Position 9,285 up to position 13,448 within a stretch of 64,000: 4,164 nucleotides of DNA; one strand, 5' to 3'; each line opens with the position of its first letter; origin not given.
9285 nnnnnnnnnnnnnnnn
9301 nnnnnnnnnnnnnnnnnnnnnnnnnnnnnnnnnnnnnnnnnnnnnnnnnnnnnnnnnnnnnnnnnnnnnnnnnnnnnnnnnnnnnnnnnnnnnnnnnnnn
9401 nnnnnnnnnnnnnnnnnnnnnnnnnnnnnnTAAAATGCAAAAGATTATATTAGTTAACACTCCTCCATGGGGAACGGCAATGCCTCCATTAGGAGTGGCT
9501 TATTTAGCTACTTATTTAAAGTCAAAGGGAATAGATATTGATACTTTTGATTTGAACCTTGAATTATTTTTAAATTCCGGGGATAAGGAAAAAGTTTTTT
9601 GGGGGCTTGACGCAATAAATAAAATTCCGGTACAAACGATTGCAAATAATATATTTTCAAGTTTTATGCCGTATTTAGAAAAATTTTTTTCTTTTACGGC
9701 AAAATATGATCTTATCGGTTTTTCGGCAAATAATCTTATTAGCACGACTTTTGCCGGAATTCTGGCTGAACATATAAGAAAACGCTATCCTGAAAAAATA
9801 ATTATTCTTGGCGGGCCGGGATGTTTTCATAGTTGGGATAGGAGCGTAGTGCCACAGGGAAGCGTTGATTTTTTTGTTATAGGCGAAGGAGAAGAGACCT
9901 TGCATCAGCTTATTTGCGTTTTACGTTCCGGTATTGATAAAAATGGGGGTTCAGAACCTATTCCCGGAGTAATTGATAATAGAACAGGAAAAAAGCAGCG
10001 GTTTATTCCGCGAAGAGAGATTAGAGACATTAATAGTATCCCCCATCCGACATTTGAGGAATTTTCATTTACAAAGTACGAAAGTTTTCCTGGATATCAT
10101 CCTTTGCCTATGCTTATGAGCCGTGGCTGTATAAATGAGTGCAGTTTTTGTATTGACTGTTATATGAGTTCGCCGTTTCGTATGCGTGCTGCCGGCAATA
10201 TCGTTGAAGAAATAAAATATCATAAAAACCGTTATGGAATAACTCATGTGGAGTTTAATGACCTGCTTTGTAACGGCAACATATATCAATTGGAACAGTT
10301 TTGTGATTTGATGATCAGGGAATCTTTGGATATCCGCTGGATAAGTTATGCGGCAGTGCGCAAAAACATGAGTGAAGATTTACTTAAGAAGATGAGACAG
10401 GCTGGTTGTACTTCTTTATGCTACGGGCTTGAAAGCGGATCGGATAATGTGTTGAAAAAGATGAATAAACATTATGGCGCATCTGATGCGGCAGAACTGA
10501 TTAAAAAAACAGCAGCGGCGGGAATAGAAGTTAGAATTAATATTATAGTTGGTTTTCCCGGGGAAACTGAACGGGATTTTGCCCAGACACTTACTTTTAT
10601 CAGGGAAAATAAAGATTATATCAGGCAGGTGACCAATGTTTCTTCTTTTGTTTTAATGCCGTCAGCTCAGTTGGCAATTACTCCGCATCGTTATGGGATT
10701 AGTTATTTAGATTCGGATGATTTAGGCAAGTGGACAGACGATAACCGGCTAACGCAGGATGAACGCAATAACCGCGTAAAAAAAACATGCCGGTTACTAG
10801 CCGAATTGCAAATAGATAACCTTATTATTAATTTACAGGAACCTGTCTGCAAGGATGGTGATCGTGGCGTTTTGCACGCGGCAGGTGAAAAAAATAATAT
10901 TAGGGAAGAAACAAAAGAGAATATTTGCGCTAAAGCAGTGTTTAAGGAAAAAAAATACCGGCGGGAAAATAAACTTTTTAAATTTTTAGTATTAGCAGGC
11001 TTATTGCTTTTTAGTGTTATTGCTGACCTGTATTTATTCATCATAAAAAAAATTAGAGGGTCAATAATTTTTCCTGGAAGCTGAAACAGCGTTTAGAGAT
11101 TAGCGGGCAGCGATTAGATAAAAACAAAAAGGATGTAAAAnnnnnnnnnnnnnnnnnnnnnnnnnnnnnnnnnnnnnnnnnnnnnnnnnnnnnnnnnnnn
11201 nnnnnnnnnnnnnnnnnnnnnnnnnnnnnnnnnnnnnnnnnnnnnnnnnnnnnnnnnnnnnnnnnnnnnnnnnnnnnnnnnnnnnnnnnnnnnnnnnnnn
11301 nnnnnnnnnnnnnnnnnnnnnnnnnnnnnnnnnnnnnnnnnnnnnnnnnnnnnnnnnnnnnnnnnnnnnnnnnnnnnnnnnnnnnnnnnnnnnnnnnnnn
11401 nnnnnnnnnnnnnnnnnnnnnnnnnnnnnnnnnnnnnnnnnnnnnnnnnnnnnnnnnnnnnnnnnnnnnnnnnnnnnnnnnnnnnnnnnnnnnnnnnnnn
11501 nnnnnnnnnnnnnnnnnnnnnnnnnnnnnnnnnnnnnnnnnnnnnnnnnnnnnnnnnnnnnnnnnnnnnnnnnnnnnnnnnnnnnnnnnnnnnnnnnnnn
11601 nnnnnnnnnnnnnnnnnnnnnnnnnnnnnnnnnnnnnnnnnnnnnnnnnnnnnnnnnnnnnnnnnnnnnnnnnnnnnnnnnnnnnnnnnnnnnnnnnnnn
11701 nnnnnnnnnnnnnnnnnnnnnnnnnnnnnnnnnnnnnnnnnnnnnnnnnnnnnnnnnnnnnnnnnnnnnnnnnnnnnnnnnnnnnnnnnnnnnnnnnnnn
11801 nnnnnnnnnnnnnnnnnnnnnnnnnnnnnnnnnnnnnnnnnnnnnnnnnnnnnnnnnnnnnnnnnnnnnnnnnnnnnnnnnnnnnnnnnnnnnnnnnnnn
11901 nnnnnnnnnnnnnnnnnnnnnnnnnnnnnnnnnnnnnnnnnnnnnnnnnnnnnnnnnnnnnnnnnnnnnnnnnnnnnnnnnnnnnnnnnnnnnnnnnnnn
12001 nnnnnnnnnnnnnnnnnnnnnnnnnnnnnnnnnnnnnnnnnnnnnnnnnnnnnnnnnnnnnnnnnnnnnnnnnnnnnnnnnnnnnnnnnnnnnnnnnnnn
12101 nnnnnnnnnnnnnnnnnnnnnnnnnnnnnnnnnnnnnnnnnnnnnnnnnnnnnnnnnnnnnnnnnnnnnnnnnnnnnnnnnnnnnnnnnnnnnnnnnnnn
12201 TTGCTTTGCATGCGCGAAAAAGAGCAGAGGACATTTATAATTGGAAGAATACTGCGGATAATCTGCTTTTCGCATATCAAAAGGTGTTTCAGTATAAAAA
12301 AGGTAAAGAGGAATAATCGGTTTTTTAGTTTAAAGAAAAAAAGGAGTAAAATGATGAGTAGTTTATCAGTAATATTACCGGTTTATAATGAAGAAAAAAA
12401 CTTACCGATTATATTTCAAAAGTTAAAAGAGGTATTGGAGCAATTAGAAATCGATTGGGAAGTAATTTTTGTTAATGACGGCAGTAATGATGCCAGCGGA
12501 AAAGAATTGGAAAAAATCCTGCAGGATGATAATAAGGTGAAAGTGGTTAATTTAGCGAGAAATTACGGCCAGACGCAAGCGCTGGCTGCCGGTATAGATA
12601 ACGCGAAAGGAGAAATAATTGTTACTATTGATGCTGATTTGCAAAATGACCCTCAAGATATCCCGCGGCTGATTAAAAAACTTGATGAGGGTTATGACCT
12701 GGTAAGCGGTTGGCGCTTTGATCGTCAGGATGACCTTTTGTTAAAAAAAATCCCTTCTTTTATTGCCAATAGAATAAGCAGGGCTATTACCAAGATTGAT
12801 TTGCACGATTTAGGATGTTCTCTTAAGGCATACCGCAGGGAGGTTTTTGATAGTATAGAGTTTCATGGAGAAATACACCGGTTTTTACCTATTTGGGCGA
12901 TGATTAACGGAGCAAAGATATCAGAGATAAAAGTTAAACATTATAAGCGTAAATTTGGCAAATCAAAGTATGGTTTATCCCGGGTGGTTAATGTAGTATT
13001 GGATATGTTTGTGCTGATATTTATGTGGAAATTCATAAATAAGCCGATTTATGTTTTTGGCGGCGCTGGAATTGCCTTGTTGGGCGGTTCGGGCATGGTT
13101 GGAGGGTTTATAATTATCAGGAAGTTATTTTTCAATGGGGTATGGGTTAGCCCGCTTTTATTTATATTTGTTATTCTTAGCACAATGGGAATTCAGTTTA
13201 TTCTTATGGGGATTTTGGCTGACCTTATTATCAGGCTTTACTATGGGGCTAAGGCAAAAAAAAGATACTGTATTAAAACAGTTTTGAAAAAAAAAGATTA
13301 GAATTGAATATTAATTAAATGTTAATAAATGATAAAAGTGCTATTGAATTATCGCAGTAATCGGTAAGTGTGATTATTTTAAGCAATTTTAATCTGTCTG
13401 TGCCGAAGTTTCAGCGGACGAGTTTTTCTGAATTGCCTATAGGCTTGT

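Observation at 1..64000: Glycan-biosynthesis island saturated with radical SAM enzymes (19 rSAM domains in 64 kb)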

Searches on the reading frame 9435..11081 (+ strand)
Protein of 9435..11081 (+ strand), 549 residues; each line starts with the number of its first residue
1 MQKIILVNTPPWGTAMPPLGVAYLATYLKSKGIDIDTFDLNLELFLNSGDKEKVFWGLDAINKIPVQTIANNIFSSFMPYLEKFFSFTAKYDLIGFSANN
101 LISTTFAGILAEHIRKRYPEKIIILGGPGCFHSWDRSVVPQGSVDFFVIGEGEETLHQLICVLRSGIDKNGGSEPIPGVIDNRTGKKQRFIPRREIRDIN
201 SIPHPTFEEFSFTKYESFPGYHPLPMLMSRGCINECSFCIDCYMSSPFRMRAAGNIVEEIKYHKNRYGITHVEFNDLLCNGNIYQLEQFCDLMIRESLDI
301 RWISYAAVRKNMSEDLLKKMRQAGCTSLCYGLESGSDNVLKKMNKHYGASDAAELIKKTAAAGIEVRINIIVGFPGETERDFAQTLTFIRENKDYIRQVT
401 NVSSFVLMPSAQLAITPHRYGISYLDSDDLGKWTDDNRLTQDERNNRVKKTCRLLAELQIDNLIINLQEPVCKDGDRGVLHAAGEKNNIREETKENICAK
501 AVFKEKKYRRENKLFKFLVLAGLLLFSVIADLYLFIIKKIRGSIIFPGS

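Call 4: search_protein_families(library=pfam, proteins=[window:9435-11081:+], max_evalue=0.001)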
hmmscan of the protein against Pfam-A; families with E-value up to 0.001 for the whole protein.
window:9435-11081:+ (549 aa): 3 families
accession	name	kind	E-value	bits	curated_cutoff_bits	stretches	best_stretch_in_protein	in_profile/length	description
PF04055.27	Radical_SAM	-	6.7e-19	69.1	29.5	1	227-389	2-166/166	Radical SAM superfamily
PF02310.24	B12-binding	-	3.4e-08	33.8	32.1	1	89-159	50-120/121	B12 binding domain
PF19864.5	Radical_SAM_N2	-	0.00072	19.5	29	0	106-165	72-127/151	Radical SAM proteins, N-terminal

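Call 11: search_protein_families(library=ncbifam, proteins=[window:9435-11081:+], max_evalue=0.00001)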
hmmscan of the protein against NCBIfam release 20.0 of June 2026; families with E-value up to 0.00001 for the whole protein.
window:9435-11081:+ (549 aa): 27 families (the best 25 are shown)
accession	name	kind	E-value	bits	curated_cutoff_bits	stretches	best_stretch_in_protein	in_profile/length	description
TIGR03975.1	rSAM_ocin_1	subfamily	2.8e-42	145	281.85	1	89-390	127-428/606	RiPP maturation radical SAM C-methyltransferase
TIGR04479.1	bcpD_PhpK_rSAM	subfamily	1.1e-33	116.4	600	1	92-393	112-410/504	PhpK family radical SAM P-methyltransferase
NF050148.1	rSAM_ApyD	equivalog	7.1e-31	107.3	750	1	91-409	75-383/645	RiPP biosynthesis radical SAM protein ApyD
TIGR02026.1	BchE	equivalog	1.1e-27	97.1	481.35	1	112-391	84-364/497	magnesium-protoporphyrin IX monomethyl ester anaerobic oxidative cyclase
TIGR04072.2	rSAM_ladder_B12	equivalog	2.8e-27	95.5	360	1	111-395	90-352/443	lipid biosynthesis B12-binding/radical SAM protein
NF038361.1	rSAM_Sden_1168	equivalog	3.9e-27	95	575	1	16-390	83-449/560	Sden_1168 family B12-binding radical SAM P-methyltransferase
TIGR04385.1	B12_rSAM_cofa1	equivalog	3.9e-25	89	450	1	92-407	73-379/438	B12 lower ligand biosynthesis radical SAM protein BzaD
TIGR04013.1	B12_SAM_MJ_1487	hypoth_equivalog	2.4e-24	85.9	251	2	326-416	267-356/382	TIGR04013 family B12-binding domain/radical SAM domain-containing protein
TIGR04014.1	B12_SAM_MJ_0865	equivalog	1.4e-22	80.1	360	1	114-392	61-336/434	methyl-coenzyme M reductase glutamine C-methyltransferase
TIGR03471.1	HpnJ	equivalog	3.1e-22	79.1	577.6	1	109-399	86-372/472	hopanoid biosynthesis associated radical SAM protein HpnJ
TIGR00089.1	TIGR00089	subfamily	1.2e-19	70.4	251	1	226-393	143-319/429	MiaB/RimO family radical SAM methylthiotransferase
TIGR01574.1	miaB-methiolase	equivalog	4.4e-19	68.8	355.3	1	198-391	123-324/437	tRNA (N6-isopentenyl adenosine(37)-C2)-methylthiotransferase MiaB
TIGR01579.1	MiaB-like-C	equivalog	1.6e-18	67.2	357.05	1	113-391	58-317/416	tRNA (N(6)-L-threonylcarbamoyladenosine(37)-C(2))-methylthiotransferase MtaB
NF033712.0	B12_rSAM_KedN5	subfamily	7e-16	57.6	700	1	90-441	62-417/624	KedN5 family methylcobalamin-dependent radical SAM C-methyltransferase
NF040546.1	rSAM_CUAEP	equivalog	8.9e-15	54.3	500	1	94-429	51-381/468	CUAEP/CCAEP-tail radical SAM (seleno)protein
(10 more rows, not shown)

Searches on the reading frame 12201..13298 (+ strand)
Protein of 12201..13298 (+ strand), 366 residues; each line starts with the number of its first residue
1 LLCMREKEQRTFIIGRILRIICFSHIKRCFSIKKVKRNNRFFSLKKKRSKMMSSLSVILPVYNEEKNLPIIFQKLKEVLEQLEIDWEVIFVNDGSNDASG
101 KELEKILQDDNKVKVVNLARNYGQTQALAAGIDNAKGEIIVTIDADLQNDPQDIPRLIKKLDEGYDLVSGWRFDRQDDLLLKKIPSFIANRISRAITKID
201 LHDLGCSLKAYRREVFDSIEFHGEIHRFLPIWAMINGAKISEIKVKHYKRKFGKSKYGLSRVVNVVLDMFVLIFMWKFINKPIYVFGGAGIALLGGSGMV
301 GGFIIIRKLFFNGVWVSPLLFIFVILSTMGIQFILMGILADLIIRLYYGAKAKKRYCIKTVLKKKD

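Call 4: search_protein_families(library=pfam, proteins=[window:12201-13298:+], max_evalue=0.001)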
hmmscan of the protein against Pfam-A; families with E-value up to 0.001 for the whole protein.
window:12201-13298:+ (366 aa): 3 families
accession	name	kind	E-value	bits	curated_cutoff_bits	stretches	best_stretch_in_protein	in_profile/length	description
PF00535.33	Glycos_transf_2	-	1.2e-35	123.4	23.3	1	56-218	1-166/168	Glycosyl transferase family 2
PF10111.15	Glyco_tranf_2_2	-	2.3e-09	37.6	27.3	1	56-148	1-93/276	Glycosyltransferase like family 2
PF13641.12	Glyco_tranf_2_3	-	0.00037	21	27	1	55-170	3-121/230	Glycosyltransferase like family 2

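Call 72: search_protein_families(library=ncbifam, proteins=[window:12201-13298:+], max_evalue=1e-12)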
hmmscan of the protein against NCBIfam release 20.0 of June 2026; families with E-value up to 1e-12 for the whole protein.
window:12201-13298:+ (366 aa): 7 families
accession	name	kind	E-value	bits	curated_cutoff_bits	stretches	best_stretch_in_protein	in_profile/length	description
NF007986.1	PRK10714.1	equivalog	1e-68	231.7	529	1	51-365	4-315/316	undecaprenyl-phosphate 4-deoxy-4-formamido-L-arabinose transferase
NF047588.1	GlcsyltransPgfSStrep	equivalog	4.7e-44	150.8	500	1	55-359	3-303/308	glycosyltransferase PgfS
TIGR03937.1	PgaC_IcaA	equivalog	1.2e-20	73.9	422.3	1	42-163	34-152/407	poly-beta-1,6-N-acetyl-D-glucosamine synthase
TIGR04182.1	glyco_TIGR04182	equivalog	1.7e-20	73.6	325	1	56-346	3-285/293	S-layer glycoprotein N-glycosyltransferase AglJ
NF058614.1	PPMAGASynPpgS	equivalog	1.8e-14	53.7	370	1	57-269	4-219/226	polyprenyl-phospho-N-acetylgalactosaminyl synthase PpgS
NF007482.0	PRK10073.1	equivalog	1.2e-13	50.8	423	1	52-159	5-108/334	glycosyltransferase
NF047683.1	TeichurnBiosyTuaG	equivalog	4e-13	49.6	400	1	53-159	6-109/252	teichuronic acid biosynthesis protein TuaG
